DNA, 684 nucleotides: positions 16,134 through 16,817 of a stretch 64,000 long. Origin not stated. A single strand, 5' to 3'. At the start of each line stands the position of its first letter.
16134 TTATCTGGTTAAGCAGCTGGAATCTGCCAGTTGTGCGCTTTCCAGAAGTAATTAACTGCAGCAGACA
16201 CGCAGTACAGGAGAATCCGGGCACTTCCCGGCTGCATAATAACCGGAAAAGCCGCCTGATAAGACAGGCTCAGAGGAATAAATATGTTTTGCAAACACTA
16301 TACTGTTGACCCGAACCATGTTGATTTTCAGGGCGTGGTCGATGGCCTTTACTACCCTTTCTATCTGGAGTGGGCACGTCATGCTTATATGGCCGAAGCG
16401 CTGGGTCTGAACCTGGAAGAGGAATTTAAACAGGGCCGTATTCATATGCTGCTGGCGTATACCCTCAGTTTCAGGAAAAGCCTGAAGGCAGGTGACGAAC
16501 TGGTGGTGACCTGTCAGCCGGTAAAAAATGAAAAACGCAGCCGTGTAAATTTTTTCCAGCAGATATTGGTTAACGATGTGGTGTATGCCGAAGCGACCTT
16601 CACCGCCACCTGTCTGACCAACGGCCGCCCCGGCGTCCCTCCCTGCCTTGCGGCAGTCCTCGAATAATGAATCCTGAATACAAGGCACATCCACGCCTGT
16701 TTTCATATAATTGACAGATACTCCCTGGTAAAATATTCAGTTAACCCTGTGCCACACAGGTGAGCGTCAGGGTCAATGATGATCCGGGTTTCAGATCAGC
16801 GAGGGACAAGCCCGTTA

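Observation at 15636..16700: hrp-box-like promoter immediately after hrcU, in front of a GNAT acetyltransferase + hotdog thioesterase pair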

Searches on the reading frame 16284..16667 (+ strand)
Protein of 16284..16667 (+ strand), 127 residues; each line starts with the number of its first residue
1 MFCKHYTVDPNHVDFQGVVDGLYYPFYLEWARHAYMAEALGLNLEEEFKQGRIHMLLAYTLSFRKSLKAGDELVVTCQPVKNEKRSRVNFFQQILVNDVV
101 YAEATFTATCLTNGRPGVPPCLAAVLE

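Call 5: search_protein_families(library=pfam, proteins=[window:16284-16667:+], max_evalue=0.01)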
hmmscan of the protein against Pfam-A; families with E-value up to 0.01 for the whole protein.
window:16284-16667:+ (127 aa): 2 families
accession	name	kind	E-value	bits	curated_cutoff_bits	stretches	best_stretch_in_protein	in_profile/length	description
PF13279.12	4HBT_2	-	4.1e-09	37.4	25.5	1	8-114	1-107/122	Thioesterase-like superfamily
PF03061.28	4HBT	-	0.00026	21.7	20.6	0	27-86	9-63/79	Thioesterase superfamily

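Call 6: search_protein_families(library=ncbifam, proteins=[window:16284-16667:+], max_evalue=0.01)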
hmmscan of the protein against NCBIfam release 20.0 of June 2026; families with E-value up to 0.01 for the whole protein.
window:16284-16667:+ (127 aa): 5 families
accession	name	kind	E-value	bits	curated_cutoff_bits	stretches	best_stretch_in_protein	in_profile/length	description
TIGR02799.1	thio_ybgC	equivalog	2.5e-09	37.4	141.35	1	12-117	11-117/126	tol-pal system-associated acyl-CoA thioesterase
TIGR00051.1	TIGR00051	subfamily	8.6e-06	26.1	68.7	1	12-112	8-107/117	YbgC/FadM family acyl-CoA thioesterase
NF009667.0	PRK13188.1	equivalog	0.00018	20.4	465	1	39-111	388-460/464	bifunctional UDP-3-O-[3-hydroxymyristoyl] N-acetylglucosamine deacetylase/3-hydroxyacyl-ACP dehydratase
NF000582.1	PRK00006.1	equivalog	0.0053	16.7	113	1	45-109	72-136/137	3-hydroxyacyl-ACP dehydratase FabZ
NF047424.1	MenI_Staph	exception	0.0081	16.1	225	1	13-97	15-97/148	1,4-dihydroxy-2-naphthoyl-CoA hydrolase MenI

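Call 43: search_solved_structures(query=window:16284-16667:+, max_evalue=0.01)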
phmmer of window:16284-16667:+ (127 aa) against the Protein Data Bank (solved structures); distinct sequences matched with E-value up to 0.01: 0.

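Call 44: find_homologous_proteins(query=window:16284-16667:+, max_evalue=0.0001)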
Query window:16284-16667:+ (127 aa): 170 proteins with E <= 0.0001 among 172 candidates; the best 120 are listed.
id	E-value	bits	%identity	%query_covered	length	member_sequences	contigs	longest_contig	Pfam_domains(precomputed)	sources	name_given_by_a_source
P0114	3.1e-77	275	95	100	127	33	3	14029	PF13279.13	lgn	-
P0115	1.0e-71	257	87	100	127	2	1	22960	PF13279.13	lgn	-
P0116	7.0e-71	254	85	100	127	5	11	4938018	PF13279.13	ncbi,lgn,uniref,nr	ncbi:acyl-CoA thioesterase [Erwinia tracheiphila]|uniref:Thioesterase n=1 Tax=Erwinia tracheiphila T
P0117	9.3e-70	250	83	100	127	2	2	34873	PF13279.13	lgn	-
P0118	3.3e-69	249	86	100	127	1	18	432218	PF13279.13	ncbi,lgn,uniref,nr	ncbi:hypothetical protein BN439_0728 [Erwinia amylovora Ea644]|uniref:K07107 n=1 Tax=Erwinia amylovo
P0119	6.2e-68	244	84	100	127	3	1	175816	PF13279.13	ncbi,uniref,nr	ncbi:acyl-CoA thioesterase [Erwinia amylovora]|uniref:acyl-CoA thioesterase n=1 Tax=Erwinia amylovor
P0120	2.3e-67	243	84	99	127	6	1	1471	PF13279.13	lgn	-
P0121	3.9e-62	226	78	100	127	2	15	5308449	PF13279.13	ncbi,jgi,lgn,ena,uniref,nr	ncbi:acyl-CoA thioesterase [Serratia odorifera]|jgi:acyl-CoA thioester hydrolase|uniref:Acyl-CoA thi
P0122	8.7e-60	218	97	78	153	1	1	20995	PF13279.13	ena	-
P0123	2.8e-59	216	72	99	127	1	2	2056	PF13279.13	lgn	-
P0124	6.7e-58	212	74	99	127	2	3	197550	PF13279.13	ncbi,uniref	ncbi:acyl-CoA thioesterase [Serratia sp. NPDC078593]|uniref:acyl-CoA thioesterase n=1 Tax=unclassifi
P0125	3.2e-55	203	71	99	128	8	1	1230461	PF13279.13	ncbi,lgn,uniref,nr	ncbi:thioesterase family protein [Franconibacter sp. IITDAS19]|uniref:acyl-CoA thioesterase n=1 Tax=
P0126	3.7e-55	203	70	99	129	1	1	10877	PF13279.13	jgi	-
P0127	9.7e-55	202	71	99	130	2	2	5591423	PF13279.13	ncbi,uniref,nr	ncbi:acyl-CoA thioesterase [Herbaspirillum robiniae]|uniref:Thioesterase n=1 Tax=Herbaspirillum robi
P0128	2.9e-54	200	68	99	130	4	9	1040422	PF13279.13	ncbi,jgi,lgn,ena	-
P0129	3.1e-54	200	69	99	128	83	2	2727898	PF13279.13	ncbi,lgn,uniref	ncbi:acyl-CoA thioesterase [Pectobacterium brasiliense]|uniref:acyl-CoA thioesterase n=1 Tax=Pectoba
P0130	4.7e-54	200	68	99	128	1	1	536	PF13279.13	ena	-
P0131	4.7e-54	200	68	99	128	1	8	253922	PF13279.13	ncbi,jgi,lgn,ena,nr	ncbi:acyl-CoA thioesterase [Erwinia sp. S63]|jgi:acyl-CoA thioester hydrolase|nr:thioesterase family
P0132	4.7e-54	200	68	99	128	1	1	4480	PF13279.13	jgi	-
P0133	4.8e-54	200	68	99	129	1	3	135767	PF13279.13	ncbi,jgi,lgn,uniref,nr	ncbi:acyl-CoA thioesterase [Enterobacter cancerogenus]|jgi:acyl-CoA thioester hydrolase|uniref:acyl-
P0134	5.9e-54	199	68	100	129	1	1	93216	PF13279.13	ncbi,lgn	-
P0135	6.5e-54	199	67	99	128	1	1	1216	PF13279.13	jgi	-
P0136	7.7e-54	199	69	100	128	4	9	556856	PF13279.13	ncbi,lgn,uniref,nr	ncbi:acyl-CoA thioesterase [Candidatus Pantoea soli]|uniref:Acyl-CoA thioesterase n=1 Tax=Candidatus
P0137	7.7e-54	199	67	99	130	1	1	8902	PF13279.13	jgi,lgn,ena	-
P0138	9.7e-54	199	69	99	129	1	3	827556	PF13279.13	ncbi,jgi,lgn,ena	ncbi:acyl-CoA thioesterase (plasmid) [Enterobacter ludwigii]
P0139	1.0e-53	199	68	99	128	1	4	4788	PF13279.13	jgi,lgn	jgi:acyl-CoA thioester hydrolase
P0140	1.2e-53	198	67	99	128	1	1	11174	PF13279.13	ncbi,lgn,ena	-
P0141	1.3e-53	198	69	100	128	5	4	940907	PF13279.13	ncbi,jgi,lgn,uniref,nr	ncbi:thioesterase [Rouxiella silvae]|uniref:Thioesterase n=1 Tax=Rouxiella silvae TaxID=1646373 RepI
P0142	1.3e-53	198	67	99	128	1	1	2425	PF13279.13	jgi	jgi:acyl-CoA thioester hydrolase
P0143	1.3e-53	198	67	99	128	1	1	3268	PF13279.13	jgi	jgi:acyl-CoA thioester hydrolase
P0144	1.6e-53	198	71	96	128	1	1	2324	PF13279.13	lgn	-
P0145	1.7e-53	198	67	99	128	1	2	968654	PF13279.13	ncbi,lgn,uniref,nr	ncbi:acyl-CoA thioesterase [Pantoea sp. Acro-805]|uniref:Acyl-CoA thioesterase n=1 Tax=Candidatus Pa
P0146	1.8e-53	198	71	96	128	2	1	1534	PF13279.13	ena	-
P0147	1.9e-53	198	67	100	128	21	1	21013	PF13279.13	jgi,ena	-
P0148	2.4e-53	197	67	100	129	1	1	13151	PF13279.13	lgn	-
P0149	2.4e-53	197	67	99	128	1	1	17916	PF13279.13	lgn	-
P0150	2.6e-53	197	68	99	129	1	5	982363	PF13279.13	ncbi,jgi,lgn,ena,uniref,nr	ncbi:acyl-CoA thioester hydrolase [Candidatus Pantoea symbiotica]|jgi:acyl-CoA thioester hydrolase|u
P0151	2.6e-53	197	68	99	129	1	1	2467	PF13279.13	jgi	jgi:acyl-CoA thioester hydrolase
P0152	2.6e-53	197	67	99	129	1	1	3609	PF13279.13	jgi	jgi:acyl-CoA thioester hydrolase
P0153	2.9e-53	197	68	99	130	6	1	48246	PF13279.13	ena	-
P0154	3.0e-53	197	70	96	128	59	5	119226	PF13279.13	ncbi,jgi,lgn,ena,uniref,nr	ncbi:thioesterase family protein [Pantoea agglomerans]|uniref:Acyl-CoA thioesterase n=1 Tax=Enteroba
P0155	3.0e-53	197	67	100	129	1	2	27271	PF13279.13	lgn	-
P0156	3.5e-53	197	67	99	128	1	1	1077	PF13279.13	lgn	-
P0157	3.7e-53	197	69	99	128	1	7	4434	PF13279.13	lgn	-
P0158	4.3e-53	196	68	99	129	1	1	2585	PF13279.13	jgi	-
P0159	4.6e-53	196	67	99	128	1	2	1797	PF13279.13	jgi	jgi:acyl-CoA thioester hydrolase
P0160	4.8e-53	196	67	99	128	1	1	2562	PF13279.13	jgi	jgi:acyl-CoA thioester hydrolase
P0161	4.9e-53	196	67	99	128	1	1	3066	PF13279.13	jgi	jgi:acyl-CoA thioester hydrolase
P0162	5.2e-53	196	67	99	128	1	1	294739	PF13279.13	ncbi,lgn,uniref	ncbi:thioesterase family protein [Pantoea sp.]|uniref:acyl-CoA thioesterase n=1 Tax=Pantoea sp. TaxI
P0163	5.9e-53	196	67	100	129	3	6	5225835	PF13279.13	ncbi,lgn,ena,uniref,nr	ncbi:acyl-CoA thioesterase [Klebsiella sp. Ap-873]|uniref:acyl-CoA thioesterase n=1 Tax=Cedecea nete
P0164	5.9e-53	196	67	100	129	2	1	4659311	PF13279.13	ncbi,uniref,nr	ncbi:acyl-CoA thioesterase [Cedecea neteri]|uniref:acyl-CoA thioesterase n=1 Tax=Cedecea neteri TaxI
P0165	5.9e-53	196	67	100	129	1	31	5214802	PF13279.13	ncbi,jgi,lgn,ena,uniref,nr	ncbi:acyl-CoA thioesterase [Enterobacter sp. Ap-916]|uniref:Thioesterase n=1 Tax=Cedecea neteri TaxI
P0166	6.2e-53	196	67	100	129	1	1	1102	PF13279.13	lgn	-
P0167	6.2e-53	196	67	100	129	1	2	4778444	PF13279.13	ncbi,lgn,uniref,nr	ncbi:tol-pal system-associated acyl-CoA thioesterase [Cedecea lapagei]|uniref:Tol-pal system-associa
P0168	6.8e-53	196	67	99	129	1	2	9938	PF13279.13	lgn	-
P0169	6.8e-53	196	68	99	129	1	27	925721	PF13279.13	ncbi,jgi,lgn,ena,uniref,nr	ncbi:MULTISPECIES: acyl-CoA thioesterase [Pantoea]|jgi:acyl-CoA thioester hydrolase|uniref:Acyl-CoA 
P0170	6.9e-53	196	66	100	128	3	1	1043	PF13279.13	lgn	-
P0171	7.2e-53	196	70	96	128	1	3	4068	PF13279.13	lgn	-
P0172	8.0e-53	196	70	96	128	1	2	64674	PF13279.13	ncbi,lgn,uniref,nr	ncbi:acyl-CoA thioesterase [Xenorhabdus khoisanae]|uniref:acyl-CoA thioesterase n=1 Tax=Xenorhabdus 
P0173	8.2e-53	196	67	100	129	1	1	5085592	PF13279.13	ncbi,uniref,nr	ncbi:acyl-CoA thioesterase [Cedecea neteri]|uniref:acyl-CoA thioesterase n=1 Tax=Cedecea neteri TaxI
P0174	8.6e-53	196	67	100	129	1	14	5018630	PF13279.13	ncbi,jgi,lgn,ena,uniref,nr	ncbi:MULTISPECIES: thioesterase family protein [Cedecea]|jgi:acyl-CoA thioester hydrolase|uniref:Thi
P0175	8.7e-53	195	68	99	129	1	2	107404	PF13279.13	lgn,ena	-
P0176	9.6e-53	195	68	99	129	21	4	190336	PF13279.13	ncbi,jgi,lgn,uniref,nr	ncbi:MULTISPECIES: thioesterase family protein [unclassified Enterobacter]|jgi:acyl-CoA thioester hy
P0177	9.7e-53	195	71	94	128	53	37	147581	PF13279.13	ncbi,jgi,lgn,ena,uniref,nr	ncbi:acyl-CoA thioesterase [Erwinia rhapontici]|uniref:acyl-CoA thioesterase n=1 Tax=Erwinia rhapont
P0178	1.1e-52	195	67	99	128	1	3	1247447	PF13279.13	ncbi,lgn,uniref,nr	ncbi:hypothetical protein F018LOC_02257 [Pectobacterium versatile]|uniref:acyl-CoA thioesterase n=1 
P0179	1.1e-52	195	70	96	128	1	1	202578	PF13279.13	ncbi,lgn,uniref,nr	ncbi:acyl-CoA thioesterase [Xenorhabdus miraniensis]|uniref:Thioesterase n=1 Tax=Xenorhabdus miranie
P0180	1.4e-52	195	68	96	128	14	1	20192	PF13279.13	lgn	-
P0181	1.5e-52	195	68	100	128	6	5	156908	PF13279.13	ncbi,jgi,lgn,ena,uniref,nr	ncbi:thioesterase [Pantoea wallisii]|uniref:Thioesterase n=1 Tax=Pantoea wallisii TaxID=1076551 RepI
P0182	1.6e-52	195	70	96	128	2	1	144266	PF13279.13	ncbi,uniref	ncbi:acyl-CoA thioesterase [Pantoea sp. NPDC088449]|uniref:acyl-CoA thioesterase n=1 Tax=Pantoea sp.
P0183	1.6e-52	195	66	99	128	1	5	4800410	PF13279.13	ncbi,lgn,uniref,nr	ncbi:thioesterase family protein [Dickeya chrysanthemi]|uniref:acyl-CoA thioesterase n=1 Tax=Dickeya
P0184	1.6e-52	195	66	99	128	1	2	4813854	PF13279.13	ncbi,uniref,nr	ncbi:conserved hypothetical protein [Dickeya chrysanthemi Ech1591]|uniref:Thioesterase superfamily p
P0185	1.7e-52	195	68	100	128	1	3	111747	PF13279.13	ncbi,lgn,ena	ncbi:MAG: thioesterase family protein [Mixta sp.]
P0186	1.8e-52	194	68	99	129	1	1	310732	PF13279.13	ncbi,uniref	ncbi:acyl-CoA thioesterase [Pantoea trifolii]|uniref:acyl-CoA thioesterase n=1 Tax=Pantoea trifolii 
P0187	1.8e-52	194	68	99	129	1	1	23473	PF13279.13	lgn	-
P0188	1.9e-52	194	68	99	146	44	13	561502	PF13279.13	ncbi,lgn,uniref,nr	ncbi:hypothetical protein NB724_002040 [Pantoea ananatis]|uniref:Acyl-CoA thioester hydrolase n=2 Ta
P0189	2.0e-52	194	67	99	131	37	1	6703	PF13279.13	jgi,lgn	jgi:acyl-CoA thioester hydrolase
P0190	2.4e-52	194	70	96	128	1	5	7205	PF13279.13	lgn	-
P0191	2.4e-52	194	67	99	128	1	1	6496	PF13279.13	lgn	-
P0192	2.7e-52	194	67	99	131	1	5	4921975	PF13279.13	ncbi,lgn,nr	ncbi:acyl-CoA thioesterase [Dickeya dadantii]|nr:thioesterase family protein [Dickeya dadantii] NPE5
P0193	2.7e-52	194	67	99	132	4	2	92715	PF13279.13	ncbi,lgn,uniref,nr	ncbi:acyl-CoA thioesterase [Dickeya dadantii]|uniref:acyl-CoA thioesterase n=1 Tax=Dickeya dadantii 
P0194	2.8e-52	194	66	99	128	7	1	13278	PF13279.13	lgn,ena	-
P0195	2.8e-52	194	66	99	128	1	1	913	PF13279.13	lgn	-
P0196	2.9e-52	194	67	99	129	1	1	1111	PF13279.13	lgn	-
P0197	2.9e-52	194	66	99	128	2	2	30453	PF13279.13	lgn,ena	-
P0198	3.0e-52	194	66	100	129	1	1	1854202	PF13279.13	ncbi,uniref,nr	ncbi:acyl-CoA thioesterase [Cedecea davisae]|uniref:acyl-CoA thioesterase n=1 Tax=Cedecea davisae Ta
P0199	3.0e-52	194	66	99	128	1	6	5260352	PF13279.13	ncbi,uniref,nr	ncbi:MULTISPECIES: acyl-CoA thioesterase [Dickeya]|uniref:acyl-CoA thioesterase n=1 Tax=Dickeya TaxI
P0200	3.0e-52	194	66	99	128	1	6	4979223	PF13279.13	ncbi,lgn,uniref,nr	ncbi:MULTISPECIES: thioesterase family protein [Dickeya]|uniref:acyl-CoA thioesterase n=1 Tax=Dickey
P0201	3.3e-52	194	67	99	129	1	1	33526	PF13279.13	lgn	-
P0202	3.6e-52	194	67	99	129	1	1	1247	PF13279.13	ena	-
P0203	4.2e-52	193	66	99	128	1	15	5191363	PF13279.13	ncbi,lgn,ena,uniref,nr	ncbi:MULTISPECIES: acyl-CoA thioesterase [Dickeya]|uniref:Acyl-CoA thioesterase n=1 Tax=Dickeya fang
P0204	4.4e-52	193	69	96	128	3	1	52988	PF13279.13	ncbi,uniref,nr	ncbi:acyl-CoA thioesterase [Xenorhabdus sp. XENO-10]|uniref:Acyl-CoA thioesterase n=1 Tax=Xenorhabdu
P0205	4.7e-52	193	69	96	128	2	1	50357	PF13279.13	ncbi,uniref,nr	ncbi:acyl-CoA thioesterase [Xenorhabdus sp. 18]|uniref:acyl-CoA thioesterase n=1 Tax=Xenorhabdus dou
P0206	4.9e-52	193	67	99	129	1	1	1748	PF13279.13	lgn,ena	-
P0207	6.4e-52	193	66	99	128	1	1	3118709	PF13279.13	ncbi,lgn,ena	-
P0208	7.1e-52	193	72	91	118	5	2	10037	PF13279.13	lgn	-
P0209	7.1e-52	193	66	99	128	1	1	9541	PF13279.13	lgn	-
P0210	7.5e-52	192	66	99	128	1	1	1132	PF13279.13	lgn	-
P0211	8.8e-52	192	65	99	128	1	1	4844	PF13279.13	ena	-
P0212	9.0e-52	192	65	99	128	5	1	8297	PF13279.13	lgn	-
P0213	9.2e-52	192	67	99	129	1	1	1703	PF13279.13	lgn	-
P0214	9.6e-52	192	64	99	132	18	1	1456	PF13279.13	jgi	jgi:acyl-CoA thioester hydrolase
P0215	1.0e-51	192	67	100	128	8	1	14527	PF13279.13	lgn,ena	-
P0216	1.0e-51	192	65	99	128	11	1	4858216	PF13279.13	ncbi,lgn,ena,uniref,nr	ncbi:putative thioesterase [Serratia sp. FGI94]|uniref:acyl-CoA thioesterase n=1 Tax=Serratia sp. FG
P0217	1.0e-51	192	67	99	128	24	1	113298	PF13279.13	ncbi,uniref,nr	ncbi:thioesterase family protein [Pantoea sp. GM_Pan_4]|uniref:acyl-CoA thioesterase n=1 Tax=Pantoea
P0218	1.2e-51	192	66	99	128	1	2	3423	PF13279.13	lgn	-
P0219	1.3e-51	192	66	100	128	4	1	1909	PF13279.13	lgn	-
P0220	1.4e-51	192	67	99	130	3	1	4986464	PF13279.13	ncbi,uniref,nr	ncbi:thioesterase family protein [Herbaspirillum sp. WKF16]|uniref:acyl-CoA thioesterase n=1 Tax=Her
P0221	1.7e-51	191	64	99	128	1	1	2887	PF13279.13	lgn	-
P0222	2.7e-51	191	67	99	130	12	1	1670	PF13279.13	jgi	-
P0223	3.2e-51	190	64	99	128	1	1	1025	PF13279.13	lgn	-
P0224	3.9e-51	190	67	100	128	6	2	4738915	PF13279.13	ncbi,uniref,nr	ncbi:acyl-CoA thioesterase [Xenorhabdus sp. PB61.4]|uniref:acyl-CoA thioesterase n=1 Tax=Xenorhabdus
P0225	4.0e-51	190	66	99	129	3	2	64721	PF13279.13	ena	-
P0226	4.0e-51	190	65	99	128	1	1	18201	PF13279.13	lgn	-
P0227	4.5e-51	190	64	99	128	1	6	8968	PF13279.13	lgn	-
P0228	4.8e-51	190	67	99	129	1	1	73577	PF13279.13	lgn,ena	-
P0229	5.6e-51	190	66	99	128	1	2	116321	PF13279.13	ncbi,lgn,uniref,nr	ncbi:acyl-CoA thioesterase [Xenorhabdus thuongxuanensis]|uniref:Thioesterase n=1 Tax=Xenorhabdus thu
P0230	7.6e-51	189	65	99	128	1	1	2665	PF13279.13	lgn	-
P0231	8.9e-51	189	65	99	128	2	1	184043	PF13279.13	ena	-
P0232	8.9e-51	189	64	99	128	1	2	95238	PF13279.13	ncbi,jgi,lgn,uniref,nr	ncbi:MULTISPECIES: acyl-CoA thioesterase [Pantoea]|uniref:acyl-CoA thioesterase n=1 Tax=Pantoea TaxI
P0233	9.8e-51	189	66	100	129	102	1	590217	PF13279.13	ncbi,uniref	ncbi:acyl-CoA thioesterase [Cronobacter sakazakii]|uniref:acyl-CoA thioesterase n=1 Tax=Cronobacter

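Call 45: find_encoding_contigs(protein=P0154, flank=5000, max_places=2)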
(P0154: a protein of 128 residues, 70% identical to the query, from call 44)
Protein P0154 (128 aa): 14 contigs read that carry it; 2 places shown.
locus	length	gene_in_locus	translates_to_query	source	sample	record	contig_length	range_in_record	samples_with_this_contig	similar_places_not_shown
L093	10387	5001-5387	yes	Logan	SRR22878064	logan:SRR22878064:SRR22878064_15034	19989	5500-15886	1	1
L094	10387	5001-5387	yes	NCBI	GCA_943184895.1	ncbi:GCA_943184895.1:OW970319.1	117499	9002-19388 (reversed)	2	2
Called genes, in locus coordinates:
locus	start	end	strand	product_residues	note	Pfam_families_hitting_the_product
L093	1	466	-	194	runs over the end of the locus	PF11198:DUF2857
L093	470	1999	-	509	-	-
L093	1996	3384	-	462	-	PF00772:DnaB, PF03796:DnaB_C, PF13481:AAA_25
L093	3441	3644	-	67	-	-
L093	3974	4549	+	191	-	-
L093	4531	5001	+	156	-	-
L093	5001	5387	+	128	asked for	PF13279:4HBT_2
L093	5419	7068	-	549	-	PF07514:TraI_2, PF07515:TraI_2_C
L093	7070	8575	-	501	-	PF13245:AAA_19, PF01443:Viral_helicase1 (faint), PF00580:UvrD-helicase, PF13361:UvrD_C, PF13538:UvrD_C_2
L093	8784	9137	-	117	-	-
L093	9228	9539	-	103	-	PF19419:DUF5983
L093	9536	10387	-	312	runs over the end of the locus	PF06924:DUF1281, PF18406:DUF1281_C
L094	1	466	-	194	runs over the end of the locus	PF11198:DUF2857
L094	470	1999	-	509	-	-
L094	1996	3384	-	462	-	PF00772:DnaB, PF03796:DnaB_C, PF13481:AAA_25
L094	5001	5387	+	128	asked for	PF13279:4HBT_2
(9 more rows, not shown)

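Call 46: find_encoding_contigs(protein=P0199, flank=5000, max_places=2)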
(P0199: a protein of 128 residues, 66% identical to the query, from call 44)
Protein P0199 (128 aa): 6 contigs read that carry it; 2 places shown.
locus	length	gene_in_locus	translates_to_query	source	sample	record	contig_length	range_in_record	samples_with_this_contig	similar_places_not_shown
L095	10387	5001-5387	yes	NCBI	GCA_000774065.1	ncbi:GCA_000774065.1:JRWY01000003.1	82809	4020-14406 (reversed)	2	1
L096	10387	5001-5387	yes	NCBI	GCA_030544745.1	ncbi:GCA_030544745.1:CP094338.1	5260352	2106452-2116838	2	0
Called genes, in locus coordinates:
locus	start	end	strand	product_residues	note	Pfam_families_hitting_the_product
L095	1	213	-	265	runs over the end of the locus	PF20109:Trans_reg_dom, PF22791:DUF7011, PF10074:RovC_DNA-bd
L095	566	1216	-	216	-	-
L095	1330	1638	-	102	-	PF01845:CcdB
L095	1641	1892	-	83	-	PF07362:CcdA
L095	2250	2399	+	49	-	PF01527:HTH_Tnp_1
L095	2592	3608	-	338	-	PF01548:DEDD_Tnp_IS110, PF02371:Transposase_20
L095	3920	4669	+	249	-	PF13276:HTH_21, PF00665:rve, PF13683:rve_3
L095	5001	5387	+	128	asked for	PF13279:4HBT_2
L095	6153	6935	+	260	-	PF00497:SBP_bac_3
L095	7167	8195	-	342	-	PF06500:FrsA-like (weak), PF12740:PETase (weak), PF01738:DLH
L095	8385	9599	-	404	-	PF07690:MFS_1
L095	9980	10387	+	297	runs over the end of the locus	PF00126:HTH_1, PF03466:LysR_substrate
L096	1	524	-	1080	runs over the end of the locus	PF07693:KAP_NTPase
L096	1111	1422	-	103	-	PF05284:DUF736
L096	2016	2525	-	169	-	PF04002:RadC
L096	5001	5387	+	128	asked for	PF13279:4HBT_2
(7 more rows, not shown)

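Call 47: find_encoding_contigs(protein=P0121, flank=5000, max_places=2)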
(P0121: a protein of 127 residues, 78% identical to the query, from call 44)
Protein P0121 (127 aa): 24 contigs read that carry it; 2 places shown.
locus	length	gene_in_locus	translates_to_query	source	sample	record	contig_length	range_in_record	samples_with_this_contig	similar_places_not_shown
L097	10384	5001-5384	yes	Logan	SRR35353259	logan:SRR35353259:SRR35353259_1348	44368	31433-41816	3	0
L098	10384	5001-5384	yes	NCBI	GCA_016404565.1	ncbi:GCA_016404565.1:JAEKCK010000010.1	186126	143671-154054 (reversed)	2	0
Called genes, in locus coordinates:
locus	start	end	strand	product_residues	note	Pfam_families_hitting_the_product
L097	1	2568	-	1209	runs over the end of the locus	PF00497:SBP_bac_3, PF00512:HisKA, PF02518:HATPase_c, PF00072:Response_reg, PF01627:Hpt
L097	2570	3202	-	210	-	PF00072:Response_reg, PF00196:GerE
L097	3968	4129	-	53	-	-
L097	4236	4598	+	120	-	PF00196:GerE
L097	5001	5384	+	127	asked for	PF13279:4HBT_2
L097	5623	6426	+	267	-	PF13988:DUF4225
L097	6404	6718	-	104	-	-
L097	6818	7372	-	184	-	PF00440:TetR_N, PF21597:TetR_C_43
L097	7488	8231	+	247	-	PF00106:adh_short, PF08659:KR, PF23441:SDR, PF13561:adh_short_C2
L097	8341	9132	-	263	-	PF07007:LprI (weak)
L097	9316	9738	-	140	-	-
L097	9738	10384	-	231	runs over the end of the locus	PF06316:Ail_Lom, PF13505:OMP_b-brl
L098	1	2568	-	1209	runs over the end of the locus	PF00497:SBP_bac_3, PF00512:HisKA, PF02518:HATPase_c, PF00072:Response_reg, PF01627:Hpt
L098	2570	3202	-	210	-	PF00072:Response_reg, PF00196:GerE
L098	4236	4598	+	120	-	PF00196:GerE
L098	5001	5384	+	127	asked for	PF13279:4HBT_2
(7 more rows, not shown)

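Call 54: search_solved_structures(query=A3, max_evalue=0.01)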
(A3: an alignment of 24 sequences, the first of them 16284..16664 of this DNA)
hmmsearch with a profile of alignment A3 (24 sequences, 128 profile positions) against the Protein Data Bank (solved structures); distinct sequences matched with E-value up to 0.01: 2.
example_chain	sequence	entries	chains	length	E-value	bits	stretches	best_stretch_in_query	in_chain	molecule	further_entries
1z54_A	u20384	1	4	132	0.00017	24.6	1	8-126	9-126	probable thioesterase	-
5v10_A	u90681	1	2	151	0.0032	20.5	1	2-123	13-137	Uncharacterized protein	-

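Call 63: predict_structure(alignment_id=A3)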
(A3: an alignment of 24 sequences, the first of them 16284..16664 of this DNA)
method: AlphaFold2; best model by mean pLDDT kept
length: 127 residues; sequences in the alignment: 24
mean_pLDDT: 89.5   pTM: 0.82
mean pLDDT of the five models: 89.5, 89.3, 87.3, 87.0, 81.5
residues with pLDDT >= 90: 87; 70-90: 31; 50-70: 9; < 50: 0
segments of 3 or more residues with pLDDT < 50: none
pLDDT, mean of each block of 10 residues (from residue 1): 92 64 84 93 89 92 87 96 95 95 95 93 89
secondary structure, 60 per line:
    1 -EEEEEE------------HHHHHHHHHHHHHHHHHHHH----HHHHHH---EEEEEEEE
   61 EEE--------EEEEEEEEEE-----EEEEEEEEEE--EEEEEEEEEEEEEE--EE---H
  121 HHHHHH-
elements in order: E2-7 H20-39 H44-49 E53-63 E72-81 E87-96 E99-112 H120-126
